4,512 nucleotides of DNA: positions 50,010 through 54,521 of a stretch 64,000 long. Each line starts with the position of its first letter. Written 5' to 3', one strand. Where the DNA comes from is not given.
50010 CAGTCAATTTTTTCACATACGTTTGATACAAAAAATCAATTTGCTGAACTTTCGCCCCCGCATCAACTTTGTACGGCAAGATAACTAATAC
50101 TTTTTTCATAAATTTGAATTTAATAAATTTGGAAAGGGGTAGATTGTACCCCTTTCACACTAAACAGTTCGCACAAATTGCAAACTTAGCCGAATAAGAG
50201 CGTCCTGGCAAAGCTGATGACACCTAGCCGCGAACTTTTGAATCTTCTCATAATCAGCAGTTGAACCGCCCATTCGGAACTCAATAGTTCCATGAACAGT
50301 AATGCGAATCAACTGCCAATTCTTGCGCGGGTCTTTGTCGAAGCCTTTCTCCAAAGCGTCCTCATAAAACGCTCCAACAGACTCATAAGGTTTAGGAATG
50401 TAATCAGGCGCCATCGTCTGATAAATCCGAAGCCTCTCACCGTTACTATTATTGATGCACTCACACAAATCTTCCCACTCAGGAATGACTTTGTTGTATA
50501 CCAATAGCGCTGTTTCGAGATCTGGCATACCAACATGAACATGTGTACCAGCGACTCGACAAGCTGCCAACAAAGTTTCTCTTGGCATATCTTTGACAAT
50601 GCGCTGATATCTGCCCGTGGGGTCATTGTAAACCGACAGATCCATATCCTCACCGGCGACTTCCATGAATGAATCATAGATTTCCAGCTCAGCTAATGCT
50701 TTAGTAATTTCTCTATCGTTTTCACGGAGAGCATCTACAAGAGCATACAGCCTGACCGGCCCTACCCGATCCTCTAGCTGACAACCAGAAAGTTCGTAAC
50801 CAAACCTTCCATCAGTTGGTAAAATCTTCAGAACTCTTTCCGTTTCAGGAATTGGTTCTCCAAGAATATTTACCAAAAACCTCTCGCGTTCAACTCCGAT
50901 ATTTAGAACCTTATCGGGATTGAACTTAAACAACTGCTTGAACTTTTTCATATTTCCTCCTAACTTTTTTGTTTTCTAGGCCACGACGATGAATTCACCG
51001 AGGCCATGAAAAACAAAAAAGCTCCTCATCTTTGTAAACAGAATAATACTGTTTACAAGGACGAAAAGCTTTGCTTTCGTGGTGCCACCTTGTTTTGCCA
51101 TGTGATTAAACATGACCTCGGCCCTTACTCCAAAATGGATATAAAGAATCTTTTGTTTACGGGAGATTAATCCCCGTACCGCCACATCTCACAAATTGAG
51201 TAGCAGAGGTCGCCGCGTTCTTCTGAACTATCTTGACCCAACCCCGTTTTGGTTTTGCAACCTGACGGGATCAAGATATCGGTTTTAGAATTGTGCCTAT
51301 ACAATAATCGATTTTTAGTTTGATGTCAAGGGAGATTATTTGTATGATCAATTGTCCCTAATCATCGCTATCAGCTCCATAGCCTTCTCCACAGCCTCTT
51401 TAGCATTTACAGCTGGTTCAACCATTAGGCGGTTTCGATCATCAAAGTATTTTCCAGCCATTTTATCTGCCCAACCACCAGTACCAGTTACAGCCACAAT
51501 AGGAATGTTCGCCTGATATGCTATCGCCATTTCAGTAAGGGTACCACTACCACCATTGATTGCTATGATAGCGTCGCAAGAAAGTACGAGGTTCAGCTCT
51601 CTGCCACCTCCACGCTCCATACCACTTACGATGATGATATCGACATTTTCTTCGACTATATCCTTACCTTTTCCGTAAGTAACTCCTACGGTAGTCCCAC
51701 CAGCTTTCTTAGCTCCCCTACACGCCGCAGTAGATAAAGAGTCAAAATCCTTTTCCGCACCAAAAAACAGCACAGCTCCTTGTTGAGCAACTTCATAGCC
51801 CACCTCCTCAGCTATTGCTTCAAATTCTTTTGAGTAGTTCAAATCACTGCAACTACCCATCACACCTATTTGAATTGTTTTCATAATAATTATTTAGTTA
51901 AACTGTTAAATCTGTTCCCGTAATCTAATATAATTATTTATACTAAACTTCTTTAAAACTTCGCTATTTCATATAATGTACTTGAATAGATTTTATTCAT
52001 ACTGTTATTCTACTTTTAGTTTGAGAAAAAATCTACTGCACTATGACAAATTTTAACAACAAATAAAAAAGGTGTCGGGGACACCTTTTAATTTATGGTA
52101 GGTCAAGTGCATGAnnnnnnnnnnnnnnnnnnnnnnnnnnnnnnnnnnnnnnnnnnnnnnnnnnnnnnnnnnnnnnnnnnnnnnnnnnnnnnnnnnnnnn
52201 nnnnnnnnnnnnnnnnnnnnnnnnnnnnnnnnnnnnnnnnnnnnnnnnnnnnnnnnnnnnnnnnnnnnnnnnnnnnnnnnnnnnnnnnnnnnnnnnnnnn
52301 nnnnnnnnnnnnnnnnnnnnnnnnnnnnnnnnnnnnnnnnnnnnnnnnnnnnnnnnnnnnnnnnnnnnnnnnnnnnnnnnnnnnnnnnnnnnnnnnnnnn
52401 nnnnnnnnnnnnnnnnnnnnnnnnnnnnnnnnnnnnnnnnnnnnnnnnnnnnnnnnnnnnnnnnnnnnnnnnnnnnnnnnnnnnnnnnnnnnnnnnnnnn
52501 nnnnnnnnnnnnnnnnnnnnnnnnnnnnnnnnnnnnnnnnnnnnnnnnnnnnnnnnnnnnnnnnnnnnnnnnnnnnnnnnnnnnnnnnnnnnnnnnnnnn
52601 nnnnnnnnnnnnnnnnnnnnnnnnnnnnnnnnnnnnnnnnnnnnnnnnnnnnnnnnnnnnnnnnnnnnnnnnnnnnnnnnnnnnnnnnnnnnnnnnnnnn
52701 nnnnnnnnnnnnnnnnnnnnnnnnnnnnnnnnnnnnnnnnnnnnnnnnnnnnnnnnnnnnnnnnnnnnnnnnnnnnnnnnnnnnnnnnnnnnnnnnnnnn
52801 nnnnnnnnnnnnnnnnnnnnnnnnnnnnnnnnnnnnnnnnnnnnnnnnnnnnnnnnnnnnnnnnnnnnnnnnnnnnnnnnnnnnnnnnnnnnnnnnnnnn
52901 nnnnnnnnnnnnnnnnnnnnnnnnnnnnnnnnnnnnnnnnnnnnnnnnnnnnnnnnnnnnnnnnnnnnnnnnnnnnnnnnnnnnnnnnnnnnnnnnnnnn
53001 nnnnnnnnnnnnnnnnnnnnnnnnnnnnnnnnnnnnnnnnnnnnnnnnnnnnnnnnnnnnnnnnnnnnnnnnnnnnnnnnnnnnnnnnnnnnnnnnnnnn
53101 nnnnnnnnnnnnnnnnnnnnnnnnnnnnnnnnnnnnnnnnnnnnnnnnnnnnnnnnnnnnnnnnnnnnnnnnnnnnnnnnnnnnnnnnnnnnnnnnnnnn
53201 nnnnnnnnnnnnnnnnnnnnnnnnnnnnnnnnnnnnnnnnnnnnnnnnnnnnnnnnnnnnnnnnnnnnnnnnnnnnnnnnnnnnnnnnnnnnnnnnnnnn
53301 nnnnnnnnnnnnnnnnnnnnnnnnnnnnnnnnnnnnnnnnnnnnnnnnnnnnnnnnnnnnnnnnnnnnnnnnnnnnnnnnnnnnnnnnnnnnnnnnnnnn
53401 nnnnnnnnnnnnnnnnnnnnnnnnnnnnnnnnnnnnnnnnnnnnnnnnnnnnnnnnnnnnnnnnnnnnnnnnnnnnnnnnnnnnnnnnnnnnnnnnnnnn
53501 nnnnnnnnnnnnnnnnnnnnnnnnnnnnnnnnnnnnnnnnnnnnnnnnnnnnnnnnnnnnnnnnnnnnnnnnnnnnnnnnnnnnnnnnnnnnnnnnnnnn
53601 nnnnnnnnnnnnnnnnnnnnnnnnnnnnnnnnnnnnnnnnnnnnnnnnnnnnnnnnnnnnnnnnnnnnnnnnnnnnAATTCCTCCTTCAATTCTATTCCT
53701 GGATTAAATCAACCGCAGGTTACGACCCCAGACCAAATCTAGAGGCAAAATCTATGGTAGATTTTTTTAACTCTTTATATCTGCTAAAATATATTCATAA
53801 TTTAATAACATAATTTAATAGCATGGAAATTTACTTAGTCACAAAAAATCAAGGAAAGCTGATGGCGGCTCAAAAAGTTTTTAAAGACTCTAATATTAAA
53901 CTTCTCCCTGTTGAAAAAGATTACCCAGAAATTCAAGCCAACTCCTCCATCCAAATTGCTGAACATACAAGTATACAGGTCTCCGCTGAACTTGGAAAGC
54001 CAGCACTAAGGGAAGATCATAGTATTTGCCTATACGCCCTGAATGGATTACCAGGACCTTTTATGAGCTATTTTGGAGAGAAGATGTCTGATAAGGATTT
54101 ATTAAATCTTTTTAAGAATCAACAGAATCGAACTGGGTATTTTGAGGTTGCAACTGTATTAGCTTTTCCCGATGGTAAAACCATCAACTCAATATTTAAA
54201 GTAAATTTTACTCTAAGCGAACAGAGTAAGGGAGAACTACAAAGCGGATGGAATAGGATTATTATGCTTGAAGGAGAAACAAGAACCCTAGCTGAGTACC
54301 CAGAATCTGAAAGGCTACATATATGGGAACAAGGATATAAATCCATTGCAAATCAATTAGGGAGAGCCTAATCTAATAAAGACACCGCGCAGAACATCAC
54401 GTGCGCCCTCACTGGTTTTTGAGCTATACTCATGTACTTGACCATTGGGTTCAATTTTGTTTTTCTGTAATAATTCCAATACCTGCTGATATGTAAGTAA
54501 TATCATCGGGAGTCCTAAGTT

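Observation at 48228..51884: Unusual operon: GAMT-like methyltransferase, pyruvoyl AdoMet decarboxylase, GCS2 ligase, C26 gamma-glutamyl hydrolase and a LOG-like protein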

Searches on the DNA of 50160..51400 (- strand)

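Call 30: search_rna_families(source=window, start=50900, end=51400, threshold=evalue, max_evalue=1, show_alignments=2)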
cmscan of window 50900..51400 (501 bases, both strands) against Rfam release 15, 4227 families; matches with E-value up to 1: 8.
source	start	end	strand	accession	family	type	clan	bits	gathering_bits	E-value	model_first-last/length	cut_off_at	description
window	51054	51234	-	RF00230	T-box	Cis-reg; leader;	-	31.5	93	2.6e-05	1-219/219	no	T-box leader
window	51003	51084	+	RF00806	mir-350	Gene; miRNA;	-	26.5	60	0.0044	1-87/87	no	mir-350 microRNA precursor family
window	50962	51066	-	RF01230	snoR77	Gene; snRNA; snoRNA; HACA-box;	-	21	47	0.52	1-131/131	no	Small nucleolar RNA snoR77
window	50962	51038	-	RF00185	Flavi_CRE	Cis-reg;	-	20.7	42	0.31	1-96/96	no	Flavivirus 3' UTR cis-acting replication element (CRE)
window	51009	51084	-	RF03880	mir-1684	Gene; miRNA;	-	18.7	60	0.51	1-87/87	no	mir-1684 microRNA precursor family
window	50925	51065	-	RF02863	sRNA_2410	Gene; sRNA;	-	18.7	61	0.98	1-196/196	no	Enterococcus sRNA 2410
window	51015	51075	-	RF04099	MIR837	Gene; miRNA;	-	18.1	117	0.73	1-122/122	no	MIR837 microRNA precursor family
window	51018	51072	-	RF04170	MIR7723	Gene; miRNA;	-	17.6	200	0.5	1-235/235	no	MIR7723 microRNA precursor family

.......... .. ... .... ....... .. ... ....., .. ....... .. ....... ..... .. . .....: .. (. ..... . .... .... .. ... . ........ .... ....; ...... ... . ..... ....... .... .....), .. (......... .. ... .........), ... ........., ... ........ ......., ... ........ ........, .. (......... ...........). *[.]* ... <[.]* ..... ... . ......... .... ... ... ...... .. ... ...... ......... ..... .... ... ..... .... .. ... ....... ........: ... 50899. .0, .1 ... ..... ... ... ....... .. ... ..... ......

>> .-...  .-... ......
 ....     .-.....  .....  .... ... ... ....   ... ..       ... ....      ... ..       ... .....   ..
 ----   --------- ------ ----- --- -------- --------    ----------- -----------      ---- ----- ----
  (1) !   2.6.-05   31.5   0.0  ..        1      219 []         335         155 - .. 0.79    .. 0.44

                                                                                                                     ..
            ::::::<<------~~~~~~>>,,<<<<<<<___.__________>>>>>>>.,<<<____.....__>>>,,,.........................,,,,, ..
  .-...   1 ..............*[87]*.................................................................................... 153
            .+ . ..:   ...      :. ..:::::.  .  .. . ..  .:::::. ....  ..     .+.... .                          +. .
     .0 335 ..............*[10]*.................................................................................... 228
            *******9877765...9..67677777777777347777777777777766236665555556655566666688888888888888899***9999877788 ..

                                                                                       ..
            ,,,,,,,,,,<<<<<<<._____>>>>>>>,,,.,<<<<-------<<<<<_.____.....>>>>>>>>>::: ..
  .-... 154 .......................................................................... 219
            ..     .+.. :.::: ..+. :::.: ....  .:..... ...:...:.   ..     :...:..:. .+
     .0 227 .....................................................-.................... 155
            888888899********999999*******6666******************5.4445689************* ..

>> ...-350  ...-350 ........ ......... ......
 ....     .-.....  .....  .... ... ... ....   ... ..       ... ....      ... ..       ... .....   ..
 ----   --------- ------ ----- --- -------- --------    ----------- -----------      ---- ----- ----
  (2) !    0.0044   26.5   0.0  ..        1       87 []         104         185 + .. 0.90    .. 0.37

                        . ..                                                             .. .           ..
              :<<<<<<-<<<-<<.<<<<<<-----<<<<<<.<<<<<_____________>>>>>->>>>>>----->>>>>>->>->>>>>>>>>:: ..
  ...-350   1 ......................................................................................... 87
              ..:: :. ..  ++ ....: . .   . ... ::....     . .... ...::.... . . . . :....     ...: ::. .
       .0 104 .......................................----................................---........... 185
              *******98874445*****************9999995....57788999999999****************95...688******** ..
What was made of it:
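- On T-box leader (RF00230): 87 model positions are replaced by 10 nt (call 30).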

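Call 101: search_rna_families(sources=[L053, L054, L057, L061, L065, L083, L085, L092, L094, L109, L112, L115, L122, L105, L102, L107, L082, L056, L062, L072], threshold=evalue, max_evalue=0.01)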
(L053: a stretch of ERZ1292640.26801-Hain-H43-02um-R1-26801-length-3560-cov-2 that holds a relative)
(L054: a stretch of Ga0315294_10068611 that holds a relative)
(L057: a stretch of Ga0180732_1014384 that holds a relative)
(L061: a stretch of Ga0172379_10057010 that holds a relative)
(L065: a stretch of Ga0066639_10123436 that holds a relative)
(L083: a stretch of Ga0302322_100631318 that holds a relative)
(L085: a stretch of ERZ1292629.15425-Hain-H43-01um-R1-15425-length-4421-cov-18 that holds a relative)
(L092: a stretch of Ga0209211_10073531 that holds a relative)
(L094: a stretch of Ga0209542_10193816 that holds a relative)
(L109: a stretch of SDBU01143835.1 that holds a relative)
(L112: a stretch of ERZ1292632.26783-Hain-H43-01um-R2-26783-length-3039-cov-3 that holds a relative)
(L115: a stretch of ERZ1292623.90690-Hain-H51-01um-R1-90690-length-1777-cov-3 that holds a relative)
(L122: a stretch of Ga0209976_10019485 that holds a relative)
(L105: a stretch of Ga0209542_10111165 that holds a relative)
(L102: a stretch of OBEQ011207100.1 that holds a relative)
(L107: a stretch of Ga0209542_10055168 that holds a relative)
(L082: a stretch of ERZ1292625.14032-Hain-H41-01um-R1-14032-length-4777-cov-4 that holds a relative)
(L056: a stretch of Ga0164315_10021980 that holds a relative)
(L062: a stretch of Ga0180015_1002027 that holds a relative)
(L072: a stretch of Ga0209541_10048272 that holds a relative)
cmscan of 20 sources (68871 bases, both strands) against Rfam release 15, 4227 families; matches with E-value up to 0.01: 20.
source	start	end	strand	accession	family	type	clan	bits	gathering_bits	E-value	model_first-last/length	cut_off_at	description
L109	31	227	+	RF00230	T-box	Cis-reg; leader;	-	74.4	93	3.2e-14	1-219/219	no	T-box leader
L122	1192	1421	+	RF00230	T-box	Cis-reg; leader;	-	63.2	93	2.5e-11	1-219/219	no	T-box leader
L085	53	139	-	RF00005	tRNA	Gene; tRNA;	CL00001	60.1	29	1.8e-10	1-71/71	no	tRNA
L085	866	950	+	RF00005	tRNA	Gene; tRNA;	CL00001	55.7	29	3e-09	1-71/71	no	tRNA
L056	2663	2929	+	RF00230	T-box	Cis-reg; leader;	-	47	93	3.7e-07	1-219/219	no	T-box leader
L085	53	104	+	RF04351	Plastid-psbl-rps4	Cis-reg;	-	44.1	68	4.8e-06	1-53/53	no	Plastid-psbl-rps4 3UTR RNA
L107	2602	2782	+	RF00230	T-box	Cis-reg; leader;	-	41.7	93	8.7e-06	1-219/219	no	T-box leader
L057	607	772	+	RF00230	T-box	Cis-reg; leader;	-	40.4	93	1.9e-05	1-219/219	no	T-box leader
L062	3520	3685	+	RF00230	T-box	Cis-reg; leader;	-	40.4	93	1.9e-05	1-219/219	no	T-box leader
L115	440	684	+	RF00230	T-box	Cis-reg; leader;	-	39.6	93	2.9e-05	1-219/219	no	T-box leader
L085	1065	1292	+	RF00230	T-box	Cis-reg; leader;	-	39.3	93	3.4e-05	1-219/219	no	T-box leader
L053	426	670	+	RF00230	T-box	Cis-reg; leader;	-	38.8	93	4.8e-05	1-219/219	no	T-box leader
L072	2849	3060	+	RF00230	T-box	Cis-reg; leader;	-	37.7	93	9.1e-05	1-219/219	no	T-box leader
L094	253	399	+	RF00230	T-box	Cis-reg; leader;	-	37.2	93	0.00012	1-219/219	no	T-box leader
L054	2583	2750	+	RF00230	T-box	Cis-reg; leader;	-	36.7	93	0.00016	1-219/219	no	T-box leader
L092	796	1023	+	RF00230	T-box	Cis-reg; leader;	-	36.6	93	0.00018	1-219/219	no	T-box leader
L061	1235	1393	+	RF00230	T-box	Cis-reg; leader;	-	36.5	93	0.00018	1-219/219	no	T-box leader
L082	3338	3546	+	RF00230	T-box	Cis-reg; leader;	-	35.8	93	0.00029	1-219/219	no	T-box leader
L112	415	659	+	RF00230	T-box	Cis-reg; leader;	-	34.8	93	0.0005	1-219/219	no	T-box leader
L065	166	322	+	RF00230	T-box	Cis-reg; leader;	-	30.6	93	0.006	1-219/219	no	T-box leader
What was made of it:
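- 51009..51277 (-): T-box leader specific for tRNA-Trp. Its elements are: Stem I 51277..51230, with a 5-nt 3' bulge UUGGG (specifier UGG at 51240..51238); T-box core GGUGGCACC 51089..51081; antiterminator 51092..51056; overlapping terminator hairpin plus U-run 51070..51009. Rfam T-box hits occur in 17 of 20 further loci at 30.6-74.4 bits (call 101).
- On T-box leader (RF00230): 30.6-74.4 bits in 17 related loci (call 101).
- Rfam T-box hits in 17 of 20 further loci (call 101).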

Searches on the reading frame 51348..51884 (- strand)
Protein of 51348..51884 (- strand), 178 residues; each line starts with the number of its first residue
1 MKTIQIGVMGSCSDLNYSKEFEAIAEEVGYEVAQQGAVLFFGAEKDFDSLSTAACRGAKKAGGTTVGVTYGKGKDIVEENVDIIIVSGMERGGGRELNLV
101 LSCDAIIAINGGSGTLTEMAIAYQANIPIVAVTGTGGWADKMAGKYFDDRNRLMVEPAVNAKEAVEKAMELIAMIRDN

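Call 3: search_protein_families(library=pfam, proteins=[window:51348-51884:-], max_evalue=0.01)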
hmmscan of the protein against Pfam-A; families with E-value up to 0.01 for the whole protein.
window:51348-51884:- (178 aa): 4 families
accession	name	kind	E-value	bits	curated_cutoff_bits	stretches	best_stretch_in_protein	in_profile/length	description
PF18306.6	LDcluster4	-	4.5e-31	107.9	26.3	1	4-151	2-139/151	SLOG cluster4 family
PF18171.6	LSDAT_prok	-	2.2e-05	24.2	25.4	1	104-153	125-174/195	SLOG in TRPM, prokaryote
PF03641.19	Lysine_decarbox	-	4e-05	24.3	27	1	53-123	3-73/131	Possible lysine decarboxylase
PF02887.21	PK_C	-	0.0073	16.8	28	0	104-170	17-80/114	Pyruvate kinase, alpha/beta domain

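Call 4: search_protein_families(library=ncbifam, proteins=[window:51348-51884:-], max_evalue=0.01)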
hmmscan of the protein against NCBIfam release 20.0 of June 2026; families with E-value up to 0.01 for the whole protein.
window:51348-51884:- (178 aa): 4 families
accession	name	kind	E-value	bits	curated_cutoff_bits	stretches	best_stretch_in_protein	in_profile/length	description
TIGR00725.1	TIGR00725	hypoth_equivalog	1.3e-23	83.2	106.9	1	4-166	2-156/159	TIGR00725 family protein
TIGR00730.1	TIGR00730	subfamily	1.2e-08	34.9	96.35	1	13-120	9-114/178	TIGR00730 family Rossman fold protein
NF058542.1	CtkRMPhLog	equivalog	1.2e-06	28.6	300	1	11-124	7-118/177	cytokinin riboside 5'-monophosphate phosphoribohydrolase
TIGR01162.1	purE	equivalog_domain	0.0015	18.1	149.6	0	103-132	54-82/156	5-(carboxyamino)imidazole ribonucleotide mutase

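Call 10: search_solved_structures(query=window:51348-51884:-, max_evalue=0.01, show_alignments=1)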
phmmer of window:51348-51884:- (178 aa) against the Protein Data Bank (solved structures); distinct sequences matched with E-value up to 0.01: 6.
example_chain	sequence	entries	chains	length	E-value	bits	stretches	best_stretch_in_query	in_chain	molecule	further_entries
2iz5_A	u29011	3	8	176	3.6e-15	59.2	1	6-173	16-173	MOCO CARRIER PROTEIN | MOLYBDENUM COFACTOR CARRIER PROTEIN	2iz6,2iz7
1rcu_A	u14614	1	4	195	3.4e-14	56.1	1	4-168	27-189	conserved hypothetical protein VT76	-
6y01_AAA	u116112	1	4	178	9e-12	48.2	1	6-132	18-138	p450 cytochrome, putative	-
3qua_A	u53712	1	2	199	0.00025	24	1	19-125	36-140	Putative uncharacterized protein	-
7w2i_B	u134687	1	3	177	0.0031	20.4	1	20-123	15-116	Cytokinin riboside 5'-monophosphate phosphoribohydrolase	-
7w2i_A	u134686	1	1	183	0.0032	20.4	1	19-123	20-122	Cytokinin riboside 5'-monophosphate phosphoribohydrolase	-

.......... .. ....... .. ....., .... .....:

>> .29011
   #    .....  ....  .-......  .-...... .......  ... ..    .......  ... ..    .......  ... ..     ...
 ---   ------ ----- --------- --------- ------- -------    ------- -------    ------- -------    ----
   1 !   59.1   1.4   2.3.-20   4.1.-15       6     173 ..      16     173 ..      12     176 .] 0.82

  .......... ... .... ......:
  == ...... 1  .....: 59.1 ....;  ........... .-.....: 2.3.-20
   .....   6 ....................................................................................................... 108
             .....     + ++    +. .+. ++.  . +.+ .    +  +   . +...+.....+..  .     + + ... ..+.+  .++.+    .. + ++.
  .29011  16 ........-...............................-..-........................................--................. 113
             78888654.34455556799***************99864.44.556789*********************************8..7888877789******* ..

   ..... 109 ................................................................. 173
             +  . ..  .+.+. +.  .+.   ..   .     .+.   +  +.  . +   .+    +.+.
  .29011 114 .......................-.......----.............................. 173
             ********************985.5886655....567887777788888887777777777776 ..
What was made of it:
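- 51348..51884 (-): SLOG cluster-4 / TIGR00725-type protein (the 'LOG-like' gene). It is a separate transcription unit upstream of the T-box promoter. Best PDB hits are the Moco carrier protein 2iz5 and 1rcu (call 10).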

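Call 97: search_protein_families(library=padloc, proteins=[window:51348-51884:-], max_evalue=0.001)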
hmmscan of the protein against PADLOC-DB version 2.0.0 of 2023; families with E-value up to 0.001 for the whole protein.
window:51348-51884:- (178 aa): 0 families

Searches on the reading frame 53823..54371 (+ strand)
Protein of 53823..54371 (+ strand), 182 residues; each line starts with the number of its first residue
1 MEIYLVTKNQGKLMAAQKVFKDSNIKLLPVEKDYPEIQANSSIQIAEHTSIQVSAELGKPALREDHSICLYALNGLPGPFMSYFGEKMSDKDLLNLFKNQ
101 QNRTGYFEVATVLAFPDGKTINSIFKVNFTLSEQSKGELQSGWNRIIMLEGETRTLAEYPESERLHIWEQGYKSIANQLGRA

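Call 3: search_protein_families(library=pfam, proteins=[window:53823-54371:+], max_evalue=0.01)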
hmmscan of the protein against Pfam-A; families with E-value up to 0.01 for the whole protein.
window:53823-54371:+ (182 aa): 1 family
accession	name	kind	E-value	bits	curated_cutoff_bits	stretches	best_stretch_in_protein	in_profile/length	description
PF01725.21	Ham1p_like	-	1.4e-22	81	22.5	1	3-167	1-173/186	Ham1 family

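Call 4: search_protein_families(library=ncbifam, proteins=[window:53823-54371:+], max_evalue=0.01)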
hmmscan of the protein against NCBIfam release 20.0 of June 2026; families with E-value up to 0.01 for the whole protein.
window:53823-54371:+ (182 aa): 6 families
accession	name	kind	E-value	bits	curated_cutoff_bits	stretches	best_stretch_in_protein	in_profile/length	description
NF011396.0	PRK14821.1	equivalog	5.1e-27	94.6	203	1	1-167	1-166/185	XTP/dITP diphosphatase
TIGR00042.1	TIGR00042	equivalog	1.2e-20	73.7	145.35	1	2-166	1-168/184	RdgB/HAM1 family non-canonical purine NTP pyrophosphatase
NF011397.0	PRK14822.1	equivalog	4e-13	49.1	234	1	2-167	3-179/201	XTP/dITP diphosphatase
NF011399.0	PRK14824.1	subfamily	4e-12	46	267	1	1-171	3-190/206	putative deoxyribonucleotide triphosphate pyrophosphatase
NF011398.0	PRK14823.1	equivalog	1.9e-05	24.6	272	1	2-167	2-174/191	non-canonical purine NTP diphosphatase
NF011400.0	PRK14825.1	equivalog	0.0022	17.7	246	1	55-167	58-180/199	putative deoxyribonucleotide triphosphate pyrophosphatase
